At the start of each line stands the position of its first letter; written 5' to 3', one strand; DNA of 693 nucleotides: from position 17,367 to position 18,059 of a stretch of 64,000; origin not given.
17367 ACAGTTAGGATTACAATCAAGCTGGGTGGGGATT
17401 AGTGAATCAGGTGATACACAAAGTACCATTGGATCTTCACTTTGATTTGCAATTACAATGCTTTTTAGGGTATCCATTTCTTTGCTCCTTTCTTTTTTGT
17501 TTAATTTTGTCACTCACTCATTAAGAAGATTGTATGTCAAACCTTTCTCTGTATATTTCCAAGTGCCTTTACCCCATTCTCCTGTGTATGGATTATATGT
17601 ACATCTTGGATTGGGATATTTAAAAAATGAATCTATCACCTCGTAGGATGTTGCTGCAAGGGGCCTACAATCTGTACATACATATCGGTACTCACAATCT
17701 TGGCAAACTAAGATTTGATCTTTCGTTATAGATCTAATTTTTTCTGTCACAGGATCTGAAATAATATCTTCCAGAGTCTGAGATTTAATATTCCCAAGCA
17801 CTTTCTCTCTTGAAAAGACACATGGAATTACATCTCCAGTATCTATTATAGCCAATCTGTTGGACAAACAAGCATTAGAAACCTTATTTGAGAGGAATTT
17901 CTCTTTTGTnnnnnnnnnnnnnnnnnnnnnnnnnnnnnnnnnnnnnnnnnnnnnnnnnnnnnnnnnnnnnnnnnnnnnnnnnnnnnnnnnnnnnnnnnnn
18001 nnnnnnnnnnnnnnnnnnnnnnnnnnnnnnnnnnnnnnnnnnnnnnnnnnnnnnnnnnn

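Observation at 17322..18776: Radical-SAM/SPASM maturase with an adjacent Cys-rich precursor peptide: candidate thioether-crosslinked RiPP (ranthipeptide- or sactipeptide-like) locus in an otherwise streamlined genome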

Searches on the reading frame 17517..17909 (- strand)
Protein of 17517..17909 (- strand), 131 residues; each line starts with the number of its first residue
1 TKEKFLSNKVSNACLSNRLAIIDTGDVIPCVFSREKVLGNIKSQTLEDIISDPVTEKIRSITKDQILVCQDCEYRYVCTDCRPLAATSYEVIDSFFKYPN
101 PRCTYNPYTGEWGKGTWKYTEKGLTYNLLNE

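Call 68: search_solved_structures(query=window:17517-17909:-, max_evalue=10, show_alignments=5)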
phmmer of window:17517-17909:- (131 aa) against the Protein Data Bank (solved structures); distinct sequences matched with E-value up to 10: 5.
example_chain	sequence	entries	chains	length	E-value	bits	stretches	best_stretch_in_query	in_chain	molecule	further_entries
4m7s_A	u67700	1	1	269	0.081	16.1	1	9-64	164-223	BtrN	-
4m7t_A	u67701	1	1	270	0.095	15.9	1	9-64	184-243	BtrN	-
9e5c_6d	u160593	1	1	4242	1.3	12.2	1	72-119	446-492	Dynein heavy chain, putative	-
3eb5_A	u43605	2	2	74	3.6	10.8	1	43-99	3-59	Baculoviral IAP repeat-containing protein 3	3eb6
9f40_A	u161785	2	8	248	5.3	10.2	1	62-83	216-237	NPC intracellular sterol transporter 1-related protein 1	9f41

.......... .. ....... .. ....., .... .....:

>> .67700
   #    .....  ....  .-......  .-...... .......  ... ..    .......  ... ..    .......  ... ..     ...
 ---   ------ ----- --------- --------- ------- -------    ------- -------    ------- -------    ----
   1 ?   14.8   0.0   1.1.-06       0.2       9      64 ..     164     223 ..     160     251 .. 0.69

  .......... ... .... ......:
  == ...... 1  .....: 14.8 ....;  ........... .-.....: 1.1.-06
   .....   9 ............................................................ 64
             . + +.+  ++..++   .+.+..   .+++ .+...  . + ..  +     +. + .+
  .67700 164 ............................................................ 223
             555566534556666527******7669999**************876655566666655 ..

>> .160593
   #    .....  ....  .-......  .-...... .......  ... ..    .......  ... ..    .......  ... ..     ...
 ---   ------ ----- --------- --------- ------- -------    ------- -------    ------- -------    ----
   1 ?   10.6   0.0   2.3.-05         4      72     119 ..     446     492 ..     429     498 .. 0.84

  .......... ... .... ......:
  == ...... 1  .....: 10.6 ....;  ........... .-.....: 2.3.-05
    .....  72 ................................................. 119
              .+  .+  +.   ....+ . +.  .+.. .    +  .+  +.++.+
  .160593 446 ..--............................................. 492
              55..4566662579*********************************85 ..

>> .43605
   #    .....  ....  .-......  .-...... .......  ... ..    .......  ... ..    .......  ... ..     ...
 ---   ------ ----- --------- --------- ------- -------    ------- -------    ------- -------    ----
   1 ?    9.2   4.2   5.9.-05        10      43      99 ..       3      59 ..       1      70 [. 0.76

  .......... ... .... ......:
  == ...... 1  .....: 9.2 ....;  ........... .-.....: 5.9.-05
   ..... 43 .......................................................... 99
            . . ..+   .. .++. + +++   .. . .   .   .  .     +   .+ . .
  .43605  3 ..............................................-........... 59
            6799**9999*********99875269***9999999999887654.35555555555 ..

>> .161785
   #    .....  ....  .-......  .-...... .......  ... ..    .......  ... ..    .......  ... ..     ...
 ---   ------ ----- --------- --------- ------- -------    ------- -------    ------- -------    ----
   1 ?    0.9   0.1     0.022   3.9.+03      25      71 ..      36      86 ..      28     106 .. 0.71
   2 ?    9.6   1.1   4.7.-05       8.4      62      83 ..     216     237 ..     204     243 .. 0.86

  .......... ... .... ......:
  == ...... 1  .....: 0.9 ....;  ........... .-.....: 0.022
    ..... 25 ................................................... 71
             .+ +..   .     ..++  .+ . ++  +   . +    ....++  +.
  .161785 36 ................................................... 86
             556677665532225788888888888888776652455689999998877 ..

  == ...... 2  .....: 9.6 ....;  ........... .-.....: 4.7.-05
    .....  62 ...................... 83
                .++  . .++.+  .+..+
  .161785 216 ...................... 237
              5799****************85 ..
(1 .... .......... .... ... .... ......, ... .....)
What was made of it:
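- Tried and rejected: Only a marginal BtrN hit came back, so no residue-level comparison with anSME could be made (call 68).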
